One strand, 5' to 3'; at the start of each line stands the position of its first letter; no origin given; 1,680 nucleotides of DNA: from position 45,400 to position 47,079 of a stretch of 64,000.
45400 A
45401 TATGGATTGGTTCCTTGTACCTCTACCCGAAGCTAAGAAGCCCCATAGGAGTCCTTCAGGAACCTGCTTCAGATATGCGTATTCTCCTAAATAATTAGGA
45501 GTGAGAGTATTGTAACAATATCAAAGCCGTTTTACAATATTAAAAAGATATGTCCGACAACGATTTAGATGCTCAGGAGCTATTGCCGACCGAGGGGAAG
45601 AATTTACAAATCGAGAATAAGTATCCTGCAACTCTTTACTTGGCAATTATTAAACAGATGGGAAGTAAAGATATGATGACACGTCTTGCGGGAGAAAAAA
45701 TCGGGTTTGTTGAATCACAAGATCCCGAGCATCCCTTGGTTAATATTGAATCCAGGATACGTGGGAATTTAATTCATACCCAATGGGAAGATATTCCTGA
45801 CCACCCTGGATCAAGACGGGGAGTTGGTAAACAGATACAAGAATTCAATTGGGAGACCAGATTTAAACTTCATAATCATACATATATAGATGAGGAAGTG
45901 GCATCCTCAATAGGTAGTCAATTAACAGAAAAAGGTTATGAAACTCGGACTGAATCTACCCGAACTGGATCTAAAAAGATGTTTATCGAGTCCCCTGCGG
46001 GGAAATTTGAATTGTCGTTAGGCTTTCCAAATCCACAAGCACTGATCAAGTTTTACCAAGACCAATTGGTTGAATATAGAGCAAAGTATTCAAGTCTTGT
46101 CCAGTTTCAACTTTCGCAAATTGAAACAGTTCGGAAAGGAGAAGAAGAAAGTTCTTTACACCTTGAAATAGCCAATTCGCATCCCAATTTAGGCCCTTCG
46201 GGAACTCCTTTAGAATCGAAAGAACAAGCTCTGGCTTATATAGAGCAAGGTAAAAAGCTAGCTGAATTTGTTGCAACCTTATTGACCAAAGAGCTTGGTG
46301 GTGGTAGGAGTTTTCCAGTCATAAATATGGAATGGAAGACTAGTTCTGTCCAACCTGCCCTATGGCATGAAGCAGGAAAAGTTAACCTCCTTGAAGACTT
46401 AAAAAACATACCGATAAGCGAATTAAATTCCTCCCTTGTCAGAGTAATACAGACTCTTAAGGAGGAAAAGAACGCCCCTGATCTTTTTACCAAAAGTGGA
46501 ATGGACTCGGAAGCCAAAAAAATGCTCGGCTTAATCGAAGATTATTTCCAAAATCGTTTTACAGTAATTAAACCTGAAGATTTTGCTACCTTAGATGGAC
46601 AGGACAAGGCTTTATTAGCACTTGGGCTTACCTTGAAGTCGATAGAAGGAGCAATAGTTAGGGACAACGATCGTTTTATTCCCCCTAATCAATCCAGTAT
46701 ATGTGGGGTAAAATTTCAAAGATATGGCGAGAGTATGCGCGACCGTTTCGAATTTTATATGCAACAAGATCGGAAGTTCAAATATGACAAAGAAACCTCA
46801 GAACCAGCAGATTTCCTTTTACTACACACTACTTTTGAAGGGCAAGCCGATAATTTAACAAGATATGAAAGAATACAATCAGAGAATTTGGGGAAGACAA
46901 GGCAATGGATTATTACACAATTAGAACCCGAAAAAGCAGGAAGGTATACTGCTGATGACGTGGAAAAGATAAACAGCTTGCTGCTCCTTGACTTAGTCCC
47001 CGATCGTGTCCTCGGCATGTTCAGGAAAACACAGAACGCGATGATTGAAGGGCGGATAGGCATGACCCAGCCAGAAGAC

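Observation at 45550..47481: Large Fic-domain protein with a variant active-site motif (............)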

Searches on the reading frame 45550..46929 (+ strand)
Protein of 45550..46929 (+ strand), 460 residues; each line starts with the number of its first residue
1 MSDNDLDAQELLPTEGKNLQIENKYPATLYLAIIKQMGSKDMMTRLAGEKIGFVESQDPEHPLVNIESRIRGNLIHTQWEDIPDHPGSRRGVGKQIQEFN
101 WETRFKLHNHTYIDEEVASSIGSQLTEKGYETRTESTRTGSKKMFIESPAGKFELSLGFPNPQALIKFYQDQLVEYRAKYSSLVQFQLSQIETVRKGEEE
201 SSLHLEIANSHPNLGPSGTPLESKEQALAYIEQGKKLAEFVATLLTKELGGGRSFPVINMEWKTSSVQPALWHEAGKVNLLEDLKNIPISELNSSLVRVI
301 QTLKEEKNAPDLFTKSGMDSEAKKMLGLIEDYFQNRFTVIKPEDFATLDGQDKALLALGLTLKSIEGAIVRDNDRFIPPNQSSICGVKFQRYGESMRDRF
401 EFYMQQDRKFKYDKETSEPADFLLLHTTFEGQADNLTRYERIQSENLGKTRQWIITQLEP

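Call 34: search_protein_representatives(alignment_id=A3)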
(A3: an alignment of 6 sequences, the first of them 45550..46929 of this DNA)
Query: 6 sequences, 460 profile positions. Proteins with E-value up to 0.001 (for the whole library): 22; up to 1e-10: 18; up to 1e-30: 12. The best 22 are listed.
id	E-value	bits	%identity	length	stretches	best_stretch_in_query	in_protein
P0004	5.5e-204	694.7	-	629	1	1-460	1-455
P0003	6.9e-198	674.6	-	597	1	42-460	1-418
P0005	9.5e-174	595.0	-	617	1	1-457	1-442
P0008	1.2e-133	462.8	-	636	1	15-459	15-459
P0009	4.4e-122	424.7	-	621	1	17-460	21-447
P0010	5.5e-87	309.0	-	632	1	10-455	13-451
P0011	3.9e-75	269.9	-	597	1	12-270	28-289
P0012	3.7e-61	223.9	-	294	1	7-265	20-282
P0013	2.3e-39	152.0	-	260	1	10-265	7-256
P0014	5.8e-39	150.7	-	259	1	5-249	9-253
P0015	4.5e-35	137.9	-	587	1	202-452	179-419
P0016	9.3e-35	136.8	-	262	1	18-265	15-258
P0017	7.9e-24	100.8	-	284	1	97-259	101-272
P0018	1.3e-20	90.2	-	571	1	8-272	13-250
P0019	5.1e-18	81.6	-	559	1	4-271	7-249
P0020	9.9e-18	80.7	-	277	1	97-257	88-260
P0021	3.9e-13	65.5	-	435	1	349-455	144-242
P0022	4.3e-12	62.1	-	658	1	341-457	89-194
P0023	4.4e-10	55.5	-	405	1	327-452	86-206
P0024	8.1e-09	51.3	-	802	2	222-266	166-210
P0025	3.5e-05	39.3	-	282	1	13-232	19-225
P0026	2.1e-04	36.8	-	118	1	261-325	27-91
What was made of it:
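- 45622..46344 (+): N-domain (aa ~25-265): orphan alpha/beta domain with two long beta-hairpins, ending at the conserved M-E-W-K motif. Elsewhere it occurs alone or fused or adjacent to Cdc48-like AAA+ ATPases. Inferred to be a client-recognition module. Exhaustive profile search (call 34); Pfam architectures (36, 37); alignment (50); model pLDDT 82, pTM 0.79 (66); only sub-threshold class II aaRS-like fold hits, TM about 0.2 (69); no Pfam or PDB sequence hit (99, 100); AAA+ partner resembles p97/Cdc48, E = 1e-34 (65); split N + AAA genes in L097 (86)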

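Call 36: search_protein_families(library=pfam, proteins=[P0008, P0009, P0010, P0011, P0015, P0018, P0019, P0021, P0022, P0023], max_evalue=0.01)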
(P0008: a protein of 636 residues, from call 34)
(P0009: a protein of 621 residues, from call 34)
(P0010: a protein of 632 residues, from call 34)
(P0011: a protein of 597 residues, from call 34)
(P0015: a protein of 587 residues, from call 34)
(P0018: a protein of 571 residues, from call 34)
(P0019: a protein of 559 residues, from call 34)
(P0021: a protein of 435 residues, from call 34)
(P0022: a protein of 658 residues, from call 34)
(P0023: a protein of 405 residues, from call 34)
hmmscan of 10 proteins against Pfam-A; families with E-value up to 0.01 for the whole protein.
P0008 (636 aa): 1 family
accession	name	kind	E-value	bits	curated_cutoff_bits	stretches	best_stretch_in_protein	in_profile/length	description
PF02661.23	Fic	-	2.7e-10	41.4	24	1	467-572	3-91/93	Fic/DOC family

P0009 (621 aa): 1 family
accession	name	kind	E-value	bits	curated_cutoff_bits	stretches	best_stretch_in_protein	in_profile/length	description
PF02661.23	Fic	-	2.1e-07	32.1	24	1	454-554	3-91/93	Fic/DOC family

P0010 (632 aa): 1 family
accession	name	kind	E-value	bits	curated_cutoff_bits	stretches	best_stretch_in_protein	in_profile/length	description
PF02661.23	Fic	-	2.4e-09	38.3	24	1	462-560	3-90/93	Fic/DOC family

P0011 (597 aa): 3 families
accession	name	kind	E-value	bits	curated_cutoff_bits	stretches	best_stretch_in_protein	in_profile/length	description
PF00004.35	AAA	-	4.2e-16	60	21.2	1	361-495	3-128/131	ATPase family associated with various cellular activities (AAA)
PF17862.7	AAA_lid_3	-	0.00011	22.1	27.2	1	525-550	2-27/45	AAA+ lid domain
PF13521.12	AAA_28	-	0.00096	19.8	27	1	360-419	3-58/164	AAA domain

P0015 (587 aa): 1 family
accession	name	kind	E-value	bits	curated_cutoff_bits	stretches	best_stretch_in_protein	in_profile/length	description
PF02661.23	Fic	-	7.7e-09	36.7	24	1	429-537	2-92/93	Fic/DOC family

P0018 (571 aa): 2 families
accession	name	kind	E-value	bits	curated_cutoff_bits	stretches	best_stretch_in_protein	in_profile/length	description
PF00004.35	AAA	-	3e-15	57.3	21.2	1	319-450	2-124/131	ATPase family associated with various cellular activities (AAA)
PF17862.7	AAA_lid_3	-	3.1e-06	27.1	27.2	1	484-529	2-45/45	AAA+ lid domain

P0019 (559 aa): 3 families
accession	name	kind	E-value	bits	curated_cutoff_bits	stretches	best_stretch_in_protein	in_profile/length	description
PF00004.35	AAA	-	1.5e-16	61.5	21.2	1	319-456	2-129/131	ATPase family associated with various cellular activities (AAA)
PF17862.7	AAA_lid_3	-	0.0061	16.6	27.2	0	487-520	2-35/45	AAA+ lid domain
PF13401.12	AAA_22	-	0.0073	17.1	27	0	318-391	8-96/130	AAA domain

P0021 (435 aa): 0 families

P0022 (658 aa): 1 family
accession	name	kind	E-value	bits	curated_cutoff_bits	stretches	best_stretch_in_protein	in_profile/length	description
PF02661.23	Fic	-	5.2e-06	27.7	24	1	201-300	2-91/93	Fic/DOC family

P0023 (405 aa): 0 families

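Call 37: search_protein_families(library=pfam, proteins=[P0012, P0013, P0014, P0016, P0017, P0020, P0024, P0025, P0026], max_evalue=0.01)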
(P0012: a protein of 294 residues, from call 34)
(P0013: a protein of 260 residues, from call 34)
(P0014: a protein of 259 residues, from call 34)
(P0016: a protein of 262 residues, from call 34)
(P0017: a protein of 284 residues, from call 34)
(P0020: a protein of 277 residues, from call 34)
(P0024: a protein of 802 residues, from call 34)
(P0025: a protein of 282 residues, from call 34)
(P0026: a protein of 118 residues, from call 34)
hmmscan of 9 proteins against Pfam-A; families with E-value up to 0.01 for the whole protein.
P0012 (294 aa): 0 families

P0013 (260 aa): 0 families

P0014 (259 aa): 0 families

P0016 (262 aa): 0 families

P0017 (284 aa): 0 families

P0020 (277 aa): 0 families

P0024 (802 aa): 3 families
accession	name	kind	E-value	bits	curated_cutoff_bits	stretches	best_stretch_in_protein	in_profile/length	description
PF00004.35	AAA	-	1.1e-18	68.4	21.2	1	576-711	2-130/131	ATPase family associated with various cellular activities (AAA)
PF00012.26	HSP70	-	4.7e-16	58.6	20.6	1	230-310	224-302/599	Hsp70 protein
PF17862.7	AAA_lid_3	-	9.9e-06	25.5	27.2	1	738-784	1-45/45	AAA+ lid domain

P0025 (282 aa): 0 families

P0026 (118 aa): 0 families

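Call 83: list_cluster_members(proteins=[P0011, P0012, P0013, P0014, P0016, P0017, P0018, P0019, P0020, P0021])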
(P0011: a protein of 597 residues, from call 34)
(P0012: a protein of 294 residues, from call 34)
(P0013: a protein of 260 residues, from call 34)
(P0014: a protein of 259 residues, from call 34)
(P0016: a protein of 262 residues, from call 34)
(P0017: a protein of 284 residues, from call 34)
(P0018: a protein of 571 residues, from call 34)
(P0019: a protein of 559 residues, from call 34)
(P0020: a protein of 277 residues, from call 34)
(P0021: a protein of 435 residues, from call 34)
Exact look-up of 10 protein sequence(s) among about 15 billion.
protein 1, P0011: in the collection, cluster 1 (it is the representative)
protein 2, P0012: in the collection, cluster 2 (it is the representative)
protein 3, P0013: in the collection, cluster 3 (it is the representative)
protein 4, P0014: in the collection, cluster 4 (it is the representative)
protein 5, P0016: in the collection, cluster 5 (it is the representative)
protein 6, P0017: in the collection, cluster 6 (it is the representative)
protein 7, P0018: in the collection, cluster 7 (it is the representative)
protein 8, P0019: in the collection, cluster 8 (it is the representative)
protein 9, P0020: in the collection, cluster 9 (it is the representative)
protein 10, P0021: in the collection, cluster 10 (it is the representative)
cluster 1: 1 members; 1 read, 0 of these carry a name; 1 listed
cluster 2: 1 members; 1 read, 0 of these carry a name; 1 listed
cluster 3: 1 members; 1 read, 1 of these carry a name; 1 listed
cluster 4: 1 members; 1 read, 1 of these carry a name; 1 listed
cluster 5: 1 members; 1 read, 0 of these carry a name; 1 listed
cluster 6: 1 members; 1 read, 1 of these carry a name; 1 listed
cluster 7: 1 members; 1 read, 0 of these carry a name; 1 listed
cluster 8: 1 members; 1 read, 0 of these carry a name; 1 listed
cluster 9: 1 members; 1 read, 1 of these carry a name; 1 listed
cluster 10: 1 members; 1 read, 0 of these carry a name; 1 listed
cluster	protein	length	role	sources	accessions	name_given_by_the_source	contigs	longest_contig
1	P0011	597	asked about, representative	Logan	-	-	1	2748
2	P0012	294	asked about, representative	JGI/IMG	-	-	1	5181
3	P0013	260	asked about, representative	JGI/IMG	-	hypothetical protein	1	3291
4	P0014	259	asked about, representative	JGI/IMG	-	hypothetical protein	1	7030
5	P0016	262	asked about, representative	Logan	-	-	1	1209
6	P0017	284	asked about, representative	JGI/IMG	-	hypothetical protein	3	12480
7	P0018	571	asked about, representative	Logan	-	-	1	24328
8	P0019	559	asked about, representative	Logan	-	-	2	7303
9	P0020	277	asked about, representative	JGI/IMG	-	hypothetical protein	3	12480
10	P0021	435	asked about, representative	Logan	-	-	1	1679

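Call 84: find_encoding_contigs(protein=P0017, flank=8000, max_places=3)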
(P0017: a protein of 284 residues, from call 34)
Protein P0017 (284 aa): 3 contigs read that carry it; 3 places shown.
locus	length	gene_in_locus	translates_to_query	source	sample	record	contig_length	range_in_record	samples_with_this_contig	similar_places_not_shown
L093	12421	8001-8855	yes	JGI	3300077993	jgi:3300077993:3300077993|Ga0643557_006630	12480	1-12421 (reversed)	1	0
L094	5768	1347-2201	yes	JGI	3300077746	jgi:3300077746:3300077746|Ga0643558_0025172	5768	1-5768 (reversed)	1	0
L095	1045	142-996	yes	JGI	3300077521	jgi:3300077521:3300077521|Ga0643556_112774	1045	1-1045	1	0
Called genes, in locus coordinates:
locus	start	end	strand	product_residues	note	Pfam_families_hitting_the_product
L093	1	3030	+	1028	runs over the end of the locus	?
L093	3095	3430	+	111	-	PF05635:23S_rRNA_IVP, PF22296:bAvd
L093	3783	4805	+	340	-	PF00078:RVT_1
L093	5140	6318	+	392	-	-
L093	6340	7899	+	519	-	PF00009:GTP_EFTU, PF01926:MMR_HSR1, PF02421:FeoB_N (faint), PF11987:IF-2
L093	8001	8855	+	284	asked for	-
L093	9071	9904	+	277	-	-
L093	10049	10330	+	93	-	PF00312:Ribosomal_S15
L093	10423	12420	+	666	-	?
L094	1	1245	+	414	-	?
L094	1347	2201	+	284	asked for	-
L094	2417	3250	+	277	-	-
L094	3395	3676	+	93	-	PF00312:Ribosomal_S15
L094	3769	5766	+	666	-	?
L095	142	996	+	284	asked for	-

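Call 85: find_encoding_contigs(protein=P0018, flank=8000, max_places=2)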
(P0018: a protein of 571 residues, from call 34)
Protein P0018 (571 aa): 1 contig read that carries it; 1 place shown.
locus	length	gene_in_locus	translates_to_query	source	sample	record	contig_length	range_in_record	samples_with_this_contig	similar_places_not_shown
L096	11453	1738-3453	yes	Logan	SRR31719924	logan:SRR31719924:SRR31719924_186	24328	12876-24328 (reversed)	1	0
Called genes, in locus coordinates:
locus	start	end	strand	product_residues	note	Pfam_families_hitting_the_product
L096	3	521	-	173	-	?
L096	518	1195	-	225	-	PF02463:SMC_N (weak), PF20720:nSTAND3 (weak), PF00005:ABC_tran, PF00931:NB-ARC (faint), PF13401:AAA_22 (faint), PF13304:AAA_21 (faint)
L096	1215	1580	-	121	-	-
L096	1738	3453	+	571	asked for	PF00004:AAA, PF17862:AAA_lid_3 (weak)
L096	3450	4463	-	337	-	PF03462:PCRF, PF00472:RF-1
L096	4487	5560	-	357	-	PF00989:PAS, PF08448:PAS_4, PF13426:PAS_9, PF08447:PAS_3 (weak), PF00512:HisKA, PF02518:HATPase_c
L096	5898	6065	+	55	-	-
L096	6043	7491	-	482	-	PF13399:LytR_C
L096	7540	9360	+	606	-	PF01807:Zn_ribbon_DnaG, PF08275:DNAG_N, PF01751:Toprim (weak), PF13155:Toprim_2, PF13362:Toprim_3 (faint), PF13662:Toprim_4, PF10410:DnaB_bind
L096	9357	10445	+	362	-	PF00140:Sigma70_r1_2, PF04542:Sigma70_r2, PF04539:Sigma70_r3, PF08281:Sigma70_r4_2 (faint), PF04545:Sigma70_r4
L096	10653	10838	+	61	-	PF12844:HTH_19 (weak), PF01381:HTH_3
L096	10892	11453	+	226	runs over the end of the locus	PF02517:Rce1-like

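Call 86: find_encoding_contigs(protein=P0014, flank=8000, max_places=2)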
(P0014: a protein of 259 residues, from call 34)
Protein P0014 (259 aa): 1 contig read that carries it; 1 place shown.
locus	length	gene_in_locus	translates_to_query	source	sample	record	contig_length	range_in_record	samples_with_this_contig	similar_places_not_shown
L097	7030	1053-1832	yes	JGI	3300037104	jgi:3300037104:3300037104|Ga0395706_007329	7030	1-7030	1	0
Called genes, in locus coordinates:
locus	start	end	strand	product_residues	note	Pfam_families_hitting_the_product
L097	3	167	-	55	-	?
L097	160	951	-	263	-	PF00297:Ribosomal_L3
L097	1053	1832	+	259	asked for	-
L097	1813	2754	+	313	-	PF00004:AAA, PF17862:AAA_lid_3 (faint)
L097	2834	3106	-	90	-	-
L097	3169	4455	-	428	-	PF01637:ATPase_2 (weak), PF20720:nSTAND3 (faint), PF13173:AAA_14, PF13635:DUF4143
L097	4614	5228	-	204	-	PF14606:Lipase_GDSL_3 (weak), PF00657:Lipase_GDSL, PF04311:DUF459 (weak), PF13472:Lipase_GDSL_2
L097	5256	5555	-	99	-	-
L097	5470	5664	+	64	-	-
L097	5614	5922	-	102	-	PF00338:Ribosomal_S10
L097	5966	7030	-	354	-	?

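Call 87: find_encoding_contigs(protein=P0019, flank=6000, max_places=2)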
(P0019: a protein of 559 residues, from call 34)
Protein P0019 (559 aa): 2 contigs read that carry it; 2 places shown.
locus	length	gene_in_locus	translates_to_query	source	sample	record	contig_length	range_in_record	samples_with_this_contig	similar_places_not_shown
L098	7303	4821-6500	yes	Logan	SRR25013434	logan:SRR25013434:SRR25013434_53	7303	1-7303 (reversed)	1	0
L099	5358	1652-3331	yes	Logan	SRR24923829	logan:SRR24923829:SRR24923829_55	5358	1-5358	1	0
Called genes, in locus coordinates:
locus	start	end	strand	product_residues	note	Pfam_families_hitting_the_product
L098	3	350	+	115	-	?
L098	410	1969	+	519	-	PF13177:DNA_pol3_delta2, PF00004:AAA, PF13401:AAA_22 (weak), PF20964:DnaX_C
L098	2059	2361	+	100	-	PF02575:YbaB_DNA_bd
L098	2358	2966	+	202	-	PF21176:RecR_HhH, PF02132:RecR_ZnF (weak), PF01751:Toprim, PF13662:Toprim_4, PF21175:RecR_C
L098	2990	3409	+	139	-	-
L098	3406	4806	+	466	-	PF00133:tRNA-synt_1 (faint), PF01406:tRNA-synt_1e, PF09334:tRNA-synt_1g (weak)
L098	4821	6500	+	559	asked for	PF00004:AAA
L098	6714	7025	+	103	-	-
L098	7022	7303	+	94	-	?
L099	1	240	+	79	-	?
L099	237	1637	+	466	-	PF00133:tRNA-synt_1 (faint), PF01406:tRNA-synt_1e, PF09334:tRNA-synt_1g (weak)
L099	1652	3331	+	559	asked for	PF00004:AAA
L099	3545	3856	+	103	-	-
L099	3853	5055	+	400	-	PF25954:Beta-barrel_RND_2, PF25990:Beta-barrel_YknX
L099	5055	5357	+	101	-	?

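Call 88: find_encoding_contigs(protein=P0012, flank=6000, max_places=2)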
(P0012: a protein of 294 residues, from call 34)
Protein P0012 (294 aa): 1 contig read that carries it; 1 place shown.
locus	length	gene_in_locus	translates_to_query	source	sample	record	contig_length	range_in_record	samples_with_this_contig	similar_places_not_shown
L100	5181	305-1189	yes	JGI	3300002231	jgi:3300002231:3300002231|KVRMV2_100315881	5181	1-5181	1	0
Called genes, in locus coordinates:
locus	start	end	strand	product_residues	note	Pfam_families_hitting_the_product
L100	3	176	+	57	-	?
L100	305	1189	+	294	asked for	-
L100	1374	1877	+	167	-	-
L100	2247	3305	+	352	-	PF00483:NTP_transferase, PF22640:ManC_GMP_beta-helix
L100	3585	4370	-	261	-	-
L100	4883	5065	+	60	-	-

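Call 89: find_encoding_contigs(protein=P0022, flank=7000, max_places=2)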
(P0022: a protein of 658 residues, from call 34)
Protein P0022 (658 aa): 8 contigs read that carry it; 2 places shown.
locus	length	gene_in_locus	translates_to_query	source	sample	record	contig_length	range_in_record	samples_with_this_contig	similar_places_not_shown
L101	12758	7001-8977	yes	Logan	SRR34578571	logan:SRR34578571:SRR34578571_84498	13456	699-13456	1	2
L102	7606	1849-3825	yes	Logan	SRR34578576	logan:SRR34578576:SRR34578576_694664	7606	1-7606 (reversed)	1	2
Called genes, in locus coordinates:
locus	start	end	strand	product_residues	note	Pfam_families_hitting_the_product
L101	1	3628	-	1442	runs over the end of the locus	?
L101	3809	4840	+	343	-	PF00704:Glyco_hydro_18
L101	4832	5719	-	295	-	PF10096:DUF2334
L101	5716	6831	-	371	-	PF01644:Chitin_synth_1 (faint), PF13641:Glyco_tranf_2_3, PF00535:Glycos_transf_2, PF03142:Chitin_synth_2, PF13632:Glyco_trans_2_3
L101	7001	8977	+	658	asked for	PF02661:Fic (weak)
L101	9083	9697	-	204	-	PF02589:LUD_dom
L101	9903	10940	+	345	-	PF00665:rve, PF13683:rve_3, PF13333:rve_2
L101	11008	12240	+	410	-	-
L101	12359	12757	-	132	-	?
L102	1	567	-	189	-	?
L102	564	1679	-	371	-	PF01644:Chitin_synth_1 (faint), PF13641:Glyco_tranf_2_3, PF00535:Glycos_transf_2, PF03142:Chitin_synth_2, PF13632:Glyco_trans_2_3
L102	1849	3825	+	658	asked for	PF02661:Fic (weak)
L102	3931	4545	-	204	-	PF02589:LUD_dom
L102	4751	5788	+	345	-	PF00665:rve, PF13683:rve_3, PF13333:rve_2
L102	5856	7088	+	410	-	-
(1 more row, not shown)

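Call 90: find_encoding_contigs(protein=P0015, flank=6000, max_places=2)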
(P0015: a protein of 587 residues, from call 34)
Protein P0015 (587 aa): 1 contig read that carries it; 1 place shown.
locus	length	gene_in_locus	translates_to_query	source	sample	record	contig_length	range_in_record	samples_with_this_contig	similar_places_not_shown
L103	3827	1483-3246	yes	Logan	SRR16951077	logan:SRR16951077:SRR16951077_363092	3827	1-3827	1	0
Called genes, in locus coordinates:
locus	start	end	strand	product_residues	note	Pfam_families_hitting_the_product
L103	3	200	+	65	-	?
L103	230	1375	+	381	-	-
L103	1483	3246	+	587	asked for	PF02661:Fic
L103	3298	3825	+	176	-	?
